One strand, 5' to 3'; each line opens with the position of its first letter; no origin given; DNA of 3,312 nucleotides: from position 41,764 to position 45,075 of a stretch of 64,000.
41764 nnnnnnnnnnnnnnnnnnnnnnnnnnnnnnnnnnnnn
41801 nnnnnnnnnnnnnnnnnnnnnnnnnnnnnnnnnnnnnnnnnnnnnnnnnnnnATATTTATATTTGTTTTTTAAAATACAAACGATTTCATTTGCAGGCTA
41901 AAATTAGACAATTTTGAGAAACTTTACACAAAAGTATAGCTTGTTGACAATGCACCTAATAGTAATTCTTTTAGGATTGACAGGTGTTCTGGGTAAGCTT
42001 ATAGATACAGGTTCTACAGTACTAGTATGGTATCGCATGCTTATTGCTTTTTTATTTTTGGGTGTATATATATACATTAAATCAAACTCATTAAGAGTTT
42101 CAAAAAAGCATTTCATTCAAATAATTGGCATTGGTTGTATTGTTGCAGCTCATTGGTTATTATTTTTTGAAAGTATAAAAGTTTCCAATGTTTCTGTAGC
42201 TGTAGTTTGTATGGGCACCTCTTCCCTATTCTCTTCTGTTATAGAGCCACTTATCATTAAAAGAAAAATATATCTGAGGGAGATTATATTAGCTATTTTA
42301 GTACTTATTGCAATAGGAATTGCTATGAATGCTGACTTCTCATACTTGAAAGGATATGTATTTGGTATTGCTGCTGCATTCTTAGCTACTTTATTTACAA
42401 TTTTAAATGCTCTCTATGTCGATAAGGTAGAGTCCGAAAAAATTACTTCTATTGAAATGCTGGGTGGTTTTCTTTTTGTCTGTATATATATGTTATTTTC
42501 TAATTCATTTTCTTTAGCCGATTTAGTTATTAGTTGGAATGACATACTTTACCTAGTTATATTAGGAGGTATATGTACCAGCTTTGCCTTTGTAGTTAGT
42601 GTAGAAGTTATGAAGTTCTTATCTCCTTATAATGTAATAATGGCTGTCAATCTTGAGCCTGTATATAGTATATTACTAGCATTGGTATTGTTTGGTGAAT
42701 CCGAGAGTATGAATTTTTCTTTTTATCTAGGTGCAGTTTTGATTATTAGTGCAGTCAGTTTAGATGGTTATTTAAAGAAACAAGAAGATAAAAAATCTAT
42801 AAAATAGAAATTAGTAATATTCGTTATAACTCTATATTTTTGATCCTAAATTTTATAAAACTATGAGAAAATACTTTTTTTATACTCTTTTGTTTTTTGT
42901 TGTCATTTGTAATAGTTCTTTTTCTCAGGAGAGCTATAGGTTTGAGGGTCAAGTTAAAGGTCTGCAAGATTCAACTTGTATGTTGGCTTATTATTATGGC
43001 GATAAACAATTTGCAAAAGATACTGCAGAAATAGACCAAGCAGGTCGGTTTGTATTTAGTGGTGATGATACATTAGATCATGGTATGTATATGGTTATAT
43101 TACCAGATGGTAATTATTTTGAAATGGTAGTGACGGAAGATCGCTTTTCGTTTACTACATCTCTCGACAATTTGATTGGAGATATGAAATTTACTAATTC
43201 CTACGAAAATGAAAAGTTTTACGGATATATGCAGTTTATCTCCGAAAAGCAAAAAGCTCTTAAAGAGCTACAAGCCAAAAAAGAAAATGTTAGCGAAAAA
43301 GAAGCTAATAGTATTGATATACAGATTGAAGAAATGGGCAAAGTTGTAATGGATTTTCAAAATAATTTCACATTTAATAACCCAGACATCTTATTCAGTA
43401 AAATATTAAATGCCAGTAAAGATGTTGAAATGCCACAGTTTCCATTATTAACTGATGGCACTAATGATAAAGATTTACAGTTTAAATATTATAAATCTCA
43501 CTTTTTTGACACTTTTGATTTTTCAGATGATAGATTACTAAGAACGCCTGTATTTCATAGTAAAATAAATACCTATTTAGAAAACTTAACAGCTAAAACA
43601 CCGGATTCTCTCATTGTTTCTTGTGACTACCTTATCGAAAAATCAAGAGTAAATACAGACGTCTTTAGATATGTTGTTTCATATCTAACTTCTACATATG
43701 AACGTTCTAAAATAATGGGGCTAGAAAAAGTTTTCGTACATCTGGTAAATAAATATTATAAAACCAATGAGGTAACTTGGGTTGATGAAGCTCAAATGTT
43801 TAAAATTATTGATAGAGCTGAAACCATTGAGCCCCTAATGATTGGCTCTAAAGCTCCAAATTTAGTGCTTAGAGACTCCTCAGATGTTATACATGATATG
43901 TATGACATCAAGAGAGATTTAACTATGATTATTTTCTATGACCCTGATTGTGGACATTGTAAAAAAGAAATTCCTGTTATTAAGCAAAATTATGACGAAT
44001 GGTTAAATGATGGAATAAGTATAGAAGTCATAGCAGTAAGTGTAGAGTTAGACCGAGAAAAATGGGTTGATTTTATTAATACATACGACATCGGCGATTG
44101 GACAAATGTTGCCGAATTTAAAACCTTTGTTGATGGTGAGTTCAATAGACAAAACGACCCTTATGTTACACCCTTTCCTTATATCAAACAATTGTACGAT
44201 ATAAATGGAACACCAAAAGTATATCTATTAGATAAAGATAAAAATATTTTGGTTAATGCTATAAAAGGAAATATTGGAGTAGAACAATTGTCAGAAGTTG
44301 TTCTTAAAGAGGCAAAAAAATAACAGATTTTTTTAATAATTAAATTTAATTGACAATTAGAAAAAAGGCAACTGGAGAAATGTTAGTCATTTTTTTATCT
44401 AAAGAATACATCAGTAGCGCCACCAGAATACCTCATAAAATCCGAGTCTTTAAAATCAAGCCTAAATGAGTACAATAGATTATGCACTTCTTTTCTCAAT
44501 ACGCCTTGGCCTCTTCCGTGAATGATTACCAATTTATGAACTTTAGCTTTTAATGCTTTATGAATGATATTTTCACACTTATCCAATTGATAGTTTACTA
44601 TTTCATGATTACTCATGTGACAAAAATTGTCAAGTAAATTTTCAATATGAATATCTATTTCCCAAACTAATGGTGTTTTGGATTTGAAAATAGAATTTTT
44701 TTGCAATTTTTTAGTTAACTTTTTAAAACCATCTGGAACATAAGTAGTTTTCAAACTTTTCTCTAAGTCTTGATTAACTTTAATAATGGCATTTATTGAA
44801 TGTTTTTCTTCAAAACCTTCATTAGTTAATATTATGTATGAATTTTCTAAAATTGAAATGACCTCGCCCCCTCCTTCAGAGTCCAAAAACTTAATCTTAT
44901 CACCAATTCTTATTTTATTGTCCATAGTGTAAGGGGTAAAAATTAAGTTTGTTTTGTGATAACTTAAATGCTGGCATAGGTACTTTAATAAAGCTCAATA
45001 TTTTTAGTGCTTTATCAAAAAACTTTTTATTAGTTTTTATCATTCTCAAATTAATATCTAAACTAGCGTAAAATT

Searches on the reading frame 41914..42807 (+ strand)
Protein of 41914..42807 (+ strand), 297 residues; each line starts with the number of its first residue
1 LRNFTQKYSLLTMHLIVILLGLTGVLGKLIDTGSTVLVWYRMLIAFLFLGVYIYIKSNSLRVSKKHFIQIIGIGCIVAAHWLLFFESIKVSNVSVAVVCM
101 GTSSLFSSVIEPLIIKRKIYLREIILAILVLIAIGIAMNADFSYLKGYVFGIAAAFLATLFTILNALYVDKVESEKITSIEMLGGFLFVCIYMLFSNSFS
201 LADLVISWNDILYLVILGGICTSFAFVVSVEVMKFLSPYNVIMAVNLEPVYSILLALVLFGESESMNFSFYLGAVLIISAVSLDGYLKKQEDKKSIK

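Call 8: search_protein_families(library=ncbifam, proteins=[window:41914-42807:+])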
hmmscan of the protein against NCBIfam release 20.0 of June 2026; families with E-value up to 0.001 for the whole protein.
window:41914-42807:+ (297 aa): 1 family
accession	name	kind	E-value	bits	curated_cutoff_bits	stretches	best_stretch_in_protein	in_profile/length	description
TIGR00950.1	2A78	equivalog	6.7e-13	48.7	230.2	1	31-281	15-263/264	carboxylate/amino acid/amine transporter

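Call 9: search_protein_families(library=pfam, proteins=[window:41914-42807:+])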
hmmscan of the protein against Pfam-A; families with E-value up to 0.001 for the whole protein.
window:41914-42807:+ (297 aa): 1 family
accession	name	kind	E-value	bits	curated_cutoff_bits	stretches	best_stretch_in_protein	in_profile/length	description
PF00892.27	EamA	-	1.3e-24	87.5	28.2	2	146-282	2-131/135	EamA-like transporter family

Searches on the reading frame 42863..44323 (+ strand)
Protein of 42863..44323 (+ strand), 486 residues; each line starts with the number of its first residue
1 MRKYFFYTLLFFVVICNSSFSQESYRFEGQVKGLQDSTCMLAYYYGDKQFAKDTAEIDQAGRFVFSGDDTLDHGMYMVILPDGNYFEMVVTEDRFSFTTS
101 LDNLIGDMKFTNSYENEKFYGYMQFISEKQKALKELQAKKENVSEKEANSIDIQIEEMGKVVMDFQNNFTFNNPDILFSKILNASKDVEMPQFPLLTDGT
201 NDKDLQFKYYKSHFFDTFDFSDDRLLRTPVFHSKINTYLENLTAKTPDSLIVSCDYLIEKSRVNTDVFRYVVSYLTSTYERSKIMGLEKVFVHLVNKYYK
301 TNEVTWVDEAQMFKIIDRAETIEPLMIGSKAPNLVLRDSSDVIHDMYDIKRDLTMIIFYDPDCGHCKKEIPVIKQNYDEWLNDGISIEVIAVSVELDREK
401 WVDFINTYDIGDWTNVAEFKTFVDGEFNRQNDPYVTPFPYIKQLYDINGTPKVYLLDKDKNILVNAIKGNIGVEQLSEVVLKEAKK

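Call 8: search_protein_families(library=ncbifam, proteins=[window:42863-44323:+])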
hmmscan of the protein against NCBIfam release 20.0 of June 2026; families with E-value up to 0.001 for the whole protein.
window:42863-44323:+ (486 aa): 3 families
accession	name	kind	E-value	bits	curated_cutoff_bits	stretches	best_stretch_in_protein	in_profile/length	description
NF002854.0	PRK03147.1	subfamily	3e-12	46.8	170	1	323-478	34-167/176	thiol-disulfide oxidoreductase ResA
TIGR01126.1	pdi_dom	equivalog_domain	3.1e-05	24.2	107.2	1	350-398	13-61/105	protein disulfide-isomerase domain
NF041202.1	StoA_CxxC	exception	0.00023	21.1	210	0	353-409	54-110/163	endospore biogenesis thiol-disulfide oxidoreductase StoA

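Call 9: search_protein_families(library=pfam, proteins=[window:42863-44323:+])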
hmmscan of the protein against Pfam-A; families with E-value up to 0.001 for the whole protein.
window:42863-44323:+ (486 aa): 6 families
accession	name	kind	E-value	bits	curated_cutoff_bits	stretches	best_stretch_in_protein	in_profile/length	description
PF17127.10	DUF5106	-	2.3e-12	48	28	1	188-311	18-140/151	Domain of unknown function (DUF5106)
PF14289.11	DUF4369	-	2.3e-09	38.1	25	1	25-119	1-91/91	Domain of unknown function (DUF4369)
PF13905.12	Thioredoxin_8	-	5.9e-09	36.6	27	1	352-462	2-94/94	Thioredoxin-like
PF00578.27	AhpC-TSA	-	2.6e-08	34.3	26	1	327-462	1-121/124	AhpC/TSA family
PF13098.12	Thioredoxin_2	-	4.2e-06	27.5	27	1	354-478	8-102/104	Thioredoxin-like domain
PF00085.26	Thioredoxin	-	0.00018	21.9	23.5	0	351-396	18-58/103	Thioredoxin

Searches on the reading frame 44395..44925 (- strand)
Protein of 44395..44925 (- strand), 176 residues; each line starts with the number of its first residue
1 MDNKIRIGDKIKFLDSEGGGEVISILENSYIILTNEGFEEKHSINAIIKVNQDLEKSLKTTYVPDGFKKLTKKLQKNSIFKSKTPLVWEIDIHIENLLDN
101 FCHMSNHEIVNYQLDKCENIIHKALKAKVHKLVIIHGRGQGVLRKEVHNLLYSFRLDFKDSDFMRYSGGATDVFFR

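Call 8: search_protein_families(library=ncbifam, proteins=[window:44395-44925:-])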
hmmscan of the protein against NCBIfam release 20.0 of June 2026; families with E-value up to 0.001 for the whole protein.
window:44395-44925:- (176 aa): 1 family
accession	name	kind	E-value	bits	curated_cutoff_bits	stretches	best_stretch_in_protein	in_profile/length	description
TIGR01069.2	mutS2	equivalog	5.3e-08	31.7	400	1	112-155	725-768/790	endonuclease MutS2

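Call 9: search_protein_families(library=pfam, proteins=[window:44395-44925:-])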
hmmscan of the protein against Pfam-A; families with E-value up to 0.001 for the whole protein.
window:44395-44925:- (176 aa): 1 family
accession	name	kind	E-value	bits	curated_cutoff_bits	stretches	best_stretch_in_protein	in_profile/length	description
PF01713.27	Smr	-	1.9e-08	34.8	25.7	1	115-174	13-75/77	Smr domain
